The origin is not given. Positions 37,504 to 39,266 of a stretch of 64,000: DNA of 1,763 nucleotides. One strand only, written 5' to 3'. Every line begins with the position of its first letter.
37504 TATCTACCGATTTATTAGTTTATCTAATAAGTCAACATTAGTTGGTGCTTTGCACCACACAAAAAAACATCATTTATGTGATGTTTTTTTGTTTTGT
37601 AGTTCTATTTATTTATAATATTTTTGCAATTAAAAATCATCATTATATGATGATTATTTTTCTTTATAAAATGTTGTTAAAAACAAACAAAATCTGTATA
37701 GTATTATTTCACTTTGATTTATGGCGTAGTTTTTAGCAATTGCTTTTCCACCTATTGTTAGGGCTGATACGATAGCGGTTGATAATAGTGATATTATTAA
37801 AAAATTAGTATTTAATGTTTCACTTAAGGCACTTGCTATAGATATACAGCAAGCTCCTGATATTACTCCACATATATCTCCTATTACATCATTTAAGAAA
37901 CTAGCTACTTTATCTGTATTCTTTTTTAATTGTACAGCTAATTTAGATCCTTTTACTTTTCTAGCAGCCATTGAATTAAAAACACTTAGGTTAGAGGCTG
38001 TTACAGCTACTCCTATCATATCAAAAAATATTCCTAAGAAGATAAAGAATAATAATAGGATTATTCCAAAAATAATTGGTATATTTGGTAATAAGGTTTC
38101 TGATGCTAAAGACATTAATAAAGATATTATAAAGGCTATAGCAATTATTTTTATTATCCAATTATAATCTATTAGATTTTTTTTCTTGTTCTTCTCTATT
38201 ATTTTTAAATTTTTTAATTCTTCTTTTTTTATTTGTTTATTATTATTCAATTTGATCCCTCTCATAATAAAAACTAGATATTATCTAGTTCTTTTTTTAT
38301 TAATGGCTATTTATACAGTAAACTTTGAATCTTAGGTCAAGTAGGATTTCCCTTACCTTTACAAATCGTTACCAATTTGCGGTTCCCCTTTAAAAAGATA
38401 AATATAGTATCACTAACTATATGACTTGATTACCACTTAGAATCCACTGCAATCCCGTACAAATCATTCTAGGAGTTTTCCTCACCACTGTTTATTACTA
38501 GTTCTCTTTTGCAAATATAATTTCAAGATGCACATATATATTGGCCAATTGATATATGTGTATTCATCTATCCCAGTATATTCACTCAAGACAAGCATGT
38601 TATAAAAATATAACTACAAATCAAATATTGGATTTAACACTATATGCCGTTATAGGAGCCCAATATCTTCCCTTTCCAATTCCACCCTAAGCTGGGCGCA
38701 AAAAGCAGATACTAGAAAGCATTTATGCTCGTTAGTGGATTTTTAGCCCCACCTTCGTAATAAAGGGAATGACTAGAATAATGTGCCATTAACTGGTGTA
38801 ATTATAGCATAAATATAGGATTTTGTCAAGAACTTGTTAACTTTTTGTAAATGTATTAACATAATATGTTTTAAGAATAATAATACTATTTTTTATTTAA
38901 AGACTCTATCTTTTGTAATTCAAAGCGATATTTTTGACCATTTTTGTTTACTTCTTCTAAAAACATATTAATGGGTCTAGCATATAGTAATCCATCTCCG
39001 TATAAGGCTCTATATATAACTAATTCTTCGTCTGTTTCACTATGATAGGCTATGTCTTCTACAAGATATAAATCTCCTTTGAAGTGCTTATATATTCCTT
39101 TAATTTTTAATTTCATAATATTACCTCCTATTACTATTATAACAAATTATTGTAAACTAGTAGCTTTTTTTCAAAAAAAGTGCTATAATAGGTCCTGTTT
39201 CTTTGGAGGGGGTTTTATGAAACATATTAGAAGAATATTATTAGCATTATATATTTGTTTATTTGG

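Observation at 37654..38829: ~525-nt promoter-to-hairpin structured RNA directly upstream of a 4-TM protein (OLE/oapA-like layout or a new large ncRNA)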

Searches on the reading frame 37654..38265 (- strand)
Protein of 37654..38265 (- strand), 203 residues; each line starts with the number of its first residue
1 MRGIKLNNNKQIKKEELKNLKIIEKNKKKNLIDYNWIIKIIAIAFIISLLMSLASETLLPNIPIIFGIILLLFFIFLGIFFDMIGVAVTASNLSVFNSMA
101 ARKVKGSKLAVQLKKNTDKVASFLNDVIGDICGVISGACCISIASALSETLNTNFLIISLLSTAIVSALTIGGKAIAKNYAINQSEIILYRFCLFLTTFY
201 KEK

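Call 5: search_protein_families(library=pfam, proteins=[window:37654-38265:-], max_evalue=0.01)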
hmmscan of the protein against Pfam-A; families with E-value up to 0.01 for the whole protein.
window:37654-38265:- (203 aa): 2 families
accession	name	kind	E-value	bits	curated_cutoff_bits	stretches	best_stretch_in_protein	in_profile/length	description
PF01595.25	CNNM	-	1.7e-05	25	28.4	1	69-200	1-128/181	Cyclin M transmembrane N-terminal domain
PF20990.2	DUF2207_C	-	0.0061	16.7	33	1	10-82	116-187/247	Predicted membrane protein (DUF2207) C-terminal domain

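Call 8: search_protein_families(library=ncbifam, proteins=[window:37654-38265:-], max_evalue=0.01)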
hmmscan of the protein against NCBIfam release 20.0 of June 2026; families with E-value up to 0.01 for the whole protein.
window:37654-38265:- (203 aa): 0 families

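Call 10: find_related_loci(query=window:37654-38265:-, collection=genome_contigs, flank=3000)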
Query window:37654-38265:- (203 aa) in genome_contigs; peptide patterns used: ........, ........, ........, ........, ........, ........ (x = any residue, [..] = any of these).
177 stretches matched a pattern; 1 encode a relative of the query (tblastn E <= 1e-3); 1 distinct loci.
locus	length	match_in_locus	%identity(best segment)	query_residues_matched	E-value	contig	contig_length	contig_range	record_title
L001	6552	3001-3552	38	5-191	7e-33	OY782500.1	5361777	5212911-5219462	MAG: Vallitaleaceae bacterium isolate 08788439-a597-456a-b4e9-0d8f61821b33 genome assembly, chromosome: 1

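Call 11: find_homologous_proteins(query=window:37654-38265:-, max_evalue=0.001)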
Query window:37654-38265:- (203 aa): 4520 proteins with E <= 0.001 among 8000 candidates; the best 120 are listed.
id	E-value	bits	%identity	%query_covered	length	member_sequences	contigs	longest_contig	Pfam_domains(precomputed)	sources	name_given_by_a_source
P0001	2.0e-114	398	99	98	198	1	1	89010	-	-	-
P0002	2.1e-95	336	83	98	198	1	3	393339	-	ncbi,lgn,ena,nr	ncbi:MAG: hypothetical protein IKF19_05585 [Bacilli bacterium]|nr:hypothetical protein [Bacilli bact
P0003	2.1e-94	333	82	98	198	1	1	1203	-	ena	-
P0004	2.4e-94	332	82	98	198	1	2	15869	-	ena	-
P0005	3.4e-94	332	81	98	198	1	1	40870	-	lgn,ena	-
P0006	1.3e-92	327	80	97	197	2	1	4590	-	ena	-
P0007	7.6e-92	324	79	98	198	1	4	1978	-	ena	-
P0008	1.3e-91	324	79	98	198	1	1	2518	-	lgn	-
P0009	1.8e-90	320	79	98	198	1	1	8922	-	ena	-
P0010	5.8e-90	318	79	98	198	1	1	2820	-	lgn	-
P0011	1.9e-80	287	73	94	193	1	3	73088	-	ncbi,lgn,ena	-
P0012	5.5e-79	282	73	95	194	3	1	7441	-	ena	-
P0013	1.3e-78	281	71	94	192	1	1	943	-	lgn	-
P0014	1.8e-75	271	70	95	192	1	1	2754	-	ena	-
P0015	3.9e-75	270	69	95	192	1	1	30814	-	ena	-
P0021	2.7e-73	264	65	96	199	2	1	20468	-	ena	-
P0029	1.1e-72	262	65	96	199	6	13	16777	-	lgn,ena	-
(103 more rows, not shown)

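Call 16: search_solved_structures(query=window:37654-38265:-, max_evalue=1, show_alignments=2)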
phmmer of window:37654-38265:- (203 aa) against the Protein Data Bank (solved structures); distinct sequences matched with E-value up to 1: 2.
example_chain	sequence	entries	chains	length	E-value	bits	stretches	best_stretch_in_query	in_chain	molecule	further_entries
7m1u_A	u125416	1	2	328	0.28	14.4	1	66-191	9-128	Hemolysin, contains CBS domains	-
7m1t_A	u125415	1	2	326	0.28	14.4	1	66-191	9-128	Hemolysin, contains CBS domains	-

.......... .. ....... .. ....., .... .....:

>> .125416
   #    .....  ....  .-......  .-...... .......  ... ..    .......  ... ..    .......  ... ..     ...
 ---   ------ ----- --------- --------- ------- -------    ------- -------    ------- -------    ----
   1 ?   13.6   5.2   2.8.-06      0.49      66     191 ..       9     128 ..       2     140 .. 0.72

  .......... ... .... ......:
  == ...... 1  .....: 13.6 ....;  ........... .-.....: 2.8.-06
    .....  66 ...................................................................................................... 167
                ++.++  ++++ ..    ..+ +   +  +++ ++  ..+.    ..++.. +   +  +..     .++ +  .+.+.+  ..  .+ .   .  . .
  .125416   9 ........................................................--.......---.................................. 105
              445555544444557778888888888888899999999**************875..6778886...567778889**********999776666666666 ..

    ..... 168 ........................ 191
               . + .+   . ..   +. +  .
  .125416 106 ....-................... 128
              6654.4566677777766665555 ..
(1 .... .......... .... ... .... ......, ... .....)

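Call 18: find_related_loci(query=A1, collection=metagenome_contigs, flank=2500)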
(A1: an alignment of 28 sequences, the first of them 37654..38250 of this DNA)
Query A1 (198 aa) in metagenome_contigs; peptide patterns used: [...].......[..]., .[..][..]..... (x = any residue, [..] = any of these).
600 stretches matched a pattern (row limit reached: there are more); 560 encode a relative of the query (tblastn E <= 1e-3); the best 80 are kept; 80 distinct loci.
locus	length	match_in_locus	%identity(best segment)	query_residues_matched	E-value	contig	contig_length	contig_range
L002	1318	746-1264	64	26-198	4e-76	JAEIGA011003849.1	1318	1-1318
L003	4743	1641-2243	52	1-198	3e-64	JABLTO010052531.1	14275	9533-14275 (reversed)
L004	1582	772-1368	51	3-198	9e-66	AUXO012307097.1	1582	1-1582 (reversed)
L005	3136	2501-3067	54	7-198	1e-62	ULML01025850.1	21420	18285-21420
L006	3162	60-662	52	1-198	1e-60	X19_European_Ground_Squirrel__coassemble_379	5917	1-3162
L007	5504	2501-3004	58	31-198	6e-59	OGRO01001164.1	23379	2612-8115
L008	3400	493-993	57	31-197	1e-57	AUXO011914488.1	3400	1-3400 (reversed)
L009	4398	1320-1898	55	8-197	2e-57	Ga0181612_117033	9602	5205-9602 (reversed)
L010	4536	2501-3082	48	5-196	2e-57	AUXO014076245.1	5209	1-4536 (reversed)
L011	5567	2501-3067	49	7-198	1e-56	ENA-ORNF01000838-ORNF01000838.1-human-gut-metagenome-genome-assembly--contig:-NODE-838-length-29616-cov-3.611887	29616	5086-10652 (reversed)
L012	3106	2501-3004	55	31-198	2e-56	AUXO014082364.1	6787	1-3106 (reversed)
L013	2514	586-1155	49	7-194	6e-57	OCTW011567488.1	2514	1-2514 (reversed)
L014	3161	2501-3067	54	7-198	3e-56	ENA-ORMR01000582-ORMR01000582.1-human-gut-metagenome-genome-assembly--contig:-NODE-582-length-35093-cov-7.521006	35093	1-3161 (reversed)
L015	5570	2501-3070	51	8-197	9e-56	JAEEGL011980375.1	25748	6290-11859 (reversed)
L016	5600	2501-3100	49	1-197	4e-55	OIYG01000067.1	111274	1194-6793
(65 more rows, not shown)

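Call 19: find_encoding_contigs(protein=P0002, flank=6000, max_places=3)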
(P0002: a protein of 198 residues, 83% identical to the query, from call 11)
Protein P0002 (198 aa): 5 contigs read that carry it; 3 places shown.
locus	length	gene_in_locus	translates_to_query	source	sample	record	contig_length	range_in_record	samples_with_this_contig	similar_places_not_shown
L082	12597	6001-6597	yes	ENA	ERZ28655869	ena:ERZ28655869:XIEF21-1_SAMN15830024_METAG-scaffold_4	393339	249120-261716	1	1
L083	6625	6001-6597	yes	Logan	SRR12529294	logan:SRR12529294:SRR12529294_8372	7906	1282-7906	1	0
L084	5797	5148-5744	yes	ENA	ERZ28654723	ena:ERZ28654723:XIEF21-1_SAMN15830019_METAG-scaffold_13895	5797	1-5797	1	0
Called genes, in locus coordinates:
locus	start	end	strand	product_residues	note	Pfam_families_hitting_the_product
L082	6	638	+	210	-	PF01569:PAP2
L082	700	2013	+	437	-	PF00089:Trypsin, PF13365:Trypsin_2, PF13180:PDZ_2, PF00595:PDZ, PF17820:PDZ_6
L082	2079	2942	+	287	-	PF01545:Cation_efflux, PF16916:ZT_dimer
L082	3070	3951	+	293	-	-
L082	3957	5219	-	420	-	PF01841:Transglut_core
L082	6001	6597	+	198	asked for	-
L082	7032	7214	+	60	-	-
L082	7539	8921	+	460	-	PF01336:tRNA_anti-codon, PF00152:tRNA-synt_2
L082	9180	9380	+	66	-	-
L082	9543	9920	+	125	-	-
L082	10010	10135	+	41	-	-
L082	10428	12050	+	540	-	PF13529:Peptidase_C39_2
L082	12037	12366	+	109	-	-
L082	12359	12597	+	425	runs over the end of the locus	PF02624:YcaO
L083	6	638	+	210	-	PF01569:PAP2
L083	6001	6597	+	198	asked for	-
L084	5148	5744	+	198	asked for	-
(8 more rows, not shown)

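Call 30: find_encoding_contigs(protein=P0005, flank=2500, max_places=1)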
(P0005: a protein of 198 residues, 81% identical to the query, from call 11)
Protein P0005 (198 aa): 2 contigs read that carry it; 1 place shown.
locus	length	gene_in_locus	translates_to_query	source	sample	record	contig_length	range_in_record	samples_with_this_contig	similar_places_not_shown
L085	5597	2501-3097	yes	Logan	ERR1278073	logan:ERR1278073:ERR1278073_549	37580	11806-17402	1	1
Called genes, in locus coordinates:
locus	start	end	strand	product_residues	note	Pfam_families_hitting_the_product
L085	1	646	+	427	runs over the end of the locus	PF00089:Trypsin, PF13365:Trypsin_2, PF13180:PDZ_2, PF00595:PDZ, PF17820:PDZ_6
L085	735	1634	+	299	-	PF01545:Cation_efflux, PF16916:ZT_dimer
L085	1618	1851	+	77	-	PF07866:DUF1653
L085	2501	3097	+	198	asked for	-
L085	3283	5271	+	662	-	-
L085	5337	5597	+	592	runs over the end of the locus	-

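Call 31: find_encoding_contigs(protein=P0011, flank=2500, max_places=1)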
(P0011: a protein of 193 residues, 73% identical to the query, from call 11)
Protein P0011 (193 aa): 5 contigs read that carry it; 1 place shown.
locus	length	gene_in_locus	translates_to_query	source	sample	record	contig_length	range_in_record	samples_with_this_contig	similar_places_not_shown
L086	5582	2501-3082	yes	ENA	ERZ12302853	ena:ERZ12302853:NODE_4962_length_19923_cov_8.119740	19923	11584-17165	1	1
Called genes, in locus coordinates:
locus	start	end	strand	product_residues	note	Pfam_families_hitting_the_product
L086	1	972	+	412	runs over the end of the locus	PF01266:DAO (faint), PF03486:HI0933_like, PF07992:Pyr_redox_2 (faint), PF13450:NAD_binding_8 (faint), PF13738:Pyr_redox_3, PF22780:HI0933_like_1st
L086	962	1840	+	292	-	PF01545:Cation_efflux, PF16916:ZT_dimer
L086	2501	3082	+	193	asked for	-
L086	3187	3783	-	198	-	PF22624:AASDHPPT_N, PF01648:ACPS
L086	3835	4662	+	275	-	PF04294:VanW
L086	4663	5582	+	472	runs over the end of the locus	PF00501:AMP-binding, PF13193:AMP-binding_C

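Call 32: find_encoding_contigs(protein=P0015, flank=2500, max_places=1)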
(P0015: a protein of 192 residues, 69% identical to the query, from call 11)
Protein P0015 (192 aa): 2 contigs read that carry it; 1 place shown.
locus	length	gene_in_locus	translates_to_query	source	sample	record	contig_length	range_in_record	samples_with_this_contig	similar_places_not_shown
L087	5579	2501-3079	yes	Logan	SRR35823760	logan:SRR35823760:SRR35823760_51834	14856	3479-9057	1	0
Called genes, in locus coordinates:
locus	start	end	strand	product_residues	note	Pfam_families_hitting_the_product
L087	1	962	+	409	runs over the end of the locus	PF01134:GIDA (faint), PF01266:DAO (faint), PF03486:HI0933_like, PF07992:Pyr_redox_2, PF13450:NAD_binding_8 (faint), PF13738:Pyr_redox_3, PF22780:HI0933_like_1st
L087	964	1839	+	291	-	PF01545:Cation_efflux, PF16916:ZT_dimer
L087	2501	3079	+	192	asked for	-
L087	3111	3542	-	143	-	PF04545:Sigma70_r4 (faint), PF12844:HTH_19, PF13443:HTH_26 (faint), PF13560:HTH_31 (weak), PF01381:HTH_3, PF13560:HTH_31 (weak), PF01381:HTH_3, PF12844:HTH_19, +6 more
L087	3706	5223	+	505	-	PF04932:Wzy_C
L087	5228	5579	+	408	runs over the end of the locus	-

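Call 33: find_encoding_contigs(protein=P0004, flank=2500, max_places=1)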
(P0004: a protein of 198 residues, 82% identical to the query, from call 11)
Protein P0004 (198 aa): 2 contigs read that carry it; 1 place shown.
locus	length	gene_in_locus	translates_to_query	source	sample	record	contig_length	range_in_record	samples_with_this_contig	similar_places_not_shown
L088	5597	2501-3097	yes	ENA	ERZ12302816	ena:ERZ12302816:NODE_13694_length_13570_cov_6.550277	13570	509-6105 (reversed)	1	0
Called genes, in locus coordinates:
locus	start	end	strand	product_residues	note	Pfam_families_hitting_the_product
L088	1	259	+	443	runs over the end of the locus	-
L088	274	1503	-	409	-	PF01841:Transglut_core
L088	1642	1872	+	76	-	PF07866:DUF1653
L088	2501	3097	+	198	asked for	-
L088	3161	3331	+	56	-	-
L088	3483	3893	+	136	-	-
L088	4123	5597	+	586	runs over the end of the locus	PF07973:tRNA_SAD, PF00587:tRNA-synt_2b, PF03129:HGTP_anticodon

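Call 34: find_encoding_contigs(protein=P0021, flank=2500, max_places=1)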
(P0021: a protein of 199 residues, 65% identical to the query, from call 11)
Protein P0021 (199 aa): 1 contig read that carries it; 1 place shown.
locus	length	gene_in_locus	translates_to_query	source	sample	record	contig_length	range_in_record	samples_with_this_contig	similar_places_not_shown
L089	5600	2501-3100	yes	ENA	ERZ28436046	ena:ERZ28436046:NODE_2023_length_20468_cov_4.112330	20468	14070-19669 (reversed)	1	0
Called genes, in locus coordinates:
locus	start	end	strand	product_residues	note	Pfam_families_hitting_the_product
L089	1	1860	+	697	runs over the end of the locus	PF00580:UvrD-helicase, PF01443:Viral_helicase1 (faint), PF13245:AAA_19, PF13604:AAA_30 (faint), PF13087:AAA_12 (faint), PF13361:UvrD_C, PF13538:UvrD_C_2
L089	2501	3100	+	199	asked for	-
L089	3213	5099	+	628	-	-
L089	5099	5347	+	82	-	-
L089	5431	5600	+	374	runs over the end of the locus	PF14088:DUF4268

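Call 35: find_encoding_contigs(protein=P0029, flank=2500, max_places=1)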
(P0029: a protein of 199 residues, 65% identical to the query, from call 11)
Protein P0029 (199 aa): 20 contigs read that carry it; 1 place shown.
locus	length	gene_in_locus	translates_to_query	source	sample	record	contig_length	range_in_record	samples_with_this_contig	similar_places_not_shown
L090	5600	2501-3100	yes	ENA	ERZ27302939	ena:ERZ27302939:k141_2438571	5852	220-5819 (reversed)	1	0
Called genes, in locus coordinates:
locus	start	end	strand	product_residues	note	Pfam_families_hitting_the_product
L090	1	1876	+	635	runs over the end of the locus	?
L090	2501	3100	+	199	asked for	-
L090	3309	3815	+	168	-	PF13238:AAA_18 (weak), PF13671:AAA_33 (weak)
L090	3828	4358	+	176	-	-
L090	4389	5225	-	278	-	PF00198:2-oxoacid_dh (weak)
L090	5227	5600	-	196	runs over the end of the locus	?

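Call 51: predict_structure(alignment_id=A1)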
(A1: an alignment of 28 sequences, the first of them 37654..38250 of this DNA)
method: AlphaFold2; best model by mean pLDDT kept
length: 198 residues; sequences in the alignment: 28
mean_pLDDT: 82.8   pTM: 0.72
mean pLDDT of the five models: 82.8, 82.3, 80.4, 80.3, 80.0
residues with pLDDT >= 90: 38; 70-90: 140; 50-70: 20; < 50: 0
segments of 3 or more residues with pLDDT < 50: none
pLDDT, mean of each block of 10 residues (from residue 1): 70 79 67 81 76 70 85 91 90 88 88 85 81 82 88 90 89 90 90 73
secondary structure, 60 per line:
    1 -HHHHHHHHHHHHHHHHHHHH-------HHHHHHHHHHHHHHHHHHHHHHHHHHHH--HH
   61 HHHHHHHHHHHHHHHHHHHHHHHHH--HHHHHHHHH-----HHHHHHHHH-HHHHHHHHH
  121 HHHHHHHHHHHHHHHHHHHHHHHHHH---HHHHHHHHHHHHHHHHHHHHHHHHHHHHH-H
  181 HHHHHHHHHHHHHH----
elements in order: H2-21 H29-56 H59-85 H88-96 H102-110 H112-146 H150-178 H180-194

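Call 58: fold_search(model_id=the predicted structure, library=pdb)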
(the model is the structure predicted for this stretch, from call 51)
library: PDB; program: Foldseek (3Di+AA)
matches with E <= 10: 53; with E <= 0.001: 0
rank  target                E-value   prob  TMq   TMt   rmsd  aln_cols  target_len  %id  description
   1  7m1t_B                9.3e-03  1.00  0.48  0.32   5.0       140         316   21  Crystal structure of an archaeal CNNM, MtCorB, with C-terminal deletion in complex with Mg2+-ATP (released 2021-06-16)
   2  7m1t_A                1.7e-02  1.00  0.54  0.35   3.8       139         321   20  Crystal structure of an archaeal CNNM, MtCorB, with C-terminal deletion in complex with Mg2+-ATP (released 2021-06-16)
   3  7m1u_B                5.5e-02  1.00  0.47  0.33   4.3       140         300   21  Crystal structure of an archaeal CNNM, MtCorB, R235L mutant with C-terminal deletion (released 2021-06-16)
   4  7m1u_A                5.8e-02  1.00  0.54  0.36   3.9       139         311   20  Crystal structure of an archaeal CNNM, MtCorB, R235L mutant with C-terminal deletion (released 2021-06-16)
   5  7cff                  1.6e+00  0.95  0.49  0.61   3.6       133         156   14  Structure of the thermostabilized transmembrane domain of the bacterial CNNM/CorC family Mg2+ transporter in complex wit (released 2021-02-24)
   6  5tsb                  3.6e+00  0.04  0.16  0.15  19.0       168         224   18  Crystal structure of the Zrt-/Irt-like protein from Bordetella bronchiseptica with bound Cd2+ (released 2017-09-20)
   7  8zyv_F                4.0e+00  0.09  0.24  0.22  16.2       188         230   13  Bacterial flagellar sodium-driven stator PomA5PomB2 with 100 mM NaCl (released 2025-01-01)
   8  8tzj_C                4.4e+00  0.16  0.35  0.34  13.7       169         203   17  Cryo-EM structure of Vibrio cholerae FtsE/FtsX complex (released 2023-12-20)
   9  9a65_A                4.4e+00  0.08  0.26  0.11  43.8       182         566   15  Integrative model of YVAQ-MCPB by crosslinking MS and deep learning (released 2024-09-18)
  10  7cq5_D                4.4e+00  0.04  0.19  0.07  23.0       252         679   13  Structure of the human CLCN7-OSTM1 complex with ATP (released 2020-11-11)
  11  9a72_A                4.6e+00  0.08  0.23  0.18  35.9       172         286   13  Integrative model of YFMS-CHEW by crosslinking MS and deep learning (released 2024-09-18)
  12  8i3a_A                4.8e+00  0.06  0.21  0.10  19.4       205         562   12  Cryo-EM structure of abscisic acid transporter AtABCG25 in outward conformation (released 2023-09-13)
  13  9mff_A                4.8e+00  0.03  0.15  0.10  15.8       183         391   17  Structure of zebrafish OTOP1 in nanodisc in complex with inhibitor C2.2 (released 2025-11-05)
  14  4fn6_A                5.6e+00  0.04  0.18  0.17  16.7       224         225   10  Structural Characterization of Thiaminase type II TenA from Staphylococcus aureus (released 2012-12-19)
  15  9ine_A                5.9e+00  0.08  0.23  0.14  12.2       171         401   12  Cryo-EM structure of human XPR1 in closed state in the presence of KIDINS220-1-432 (released 2025-04-02)
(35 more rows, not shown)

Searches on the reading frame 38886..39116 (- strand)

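Call 5: search_protein_families(library=pfam, proteins=[window:38886-39116:-], max_evalue=0.01)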
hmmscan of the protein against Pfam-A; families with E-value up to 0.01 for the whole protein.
window:38886-39116:- (76 aa): 1 family
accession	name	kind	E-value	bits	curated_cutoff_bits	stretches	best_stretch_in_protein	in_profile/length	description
PF07866.17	DUF1653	-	1.8e-24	86.3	23.5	1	7-66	1-61/62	Protein of unknown function (DUF1653)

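Call 8: search_protein_families(library=ncbifam, proteins=[window:38886-39116:-], max_evalue=0.01)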
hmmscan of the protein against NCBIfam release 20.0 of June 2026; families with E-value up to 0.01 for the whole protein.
window:38886-39116:- (76 aa): 0 families
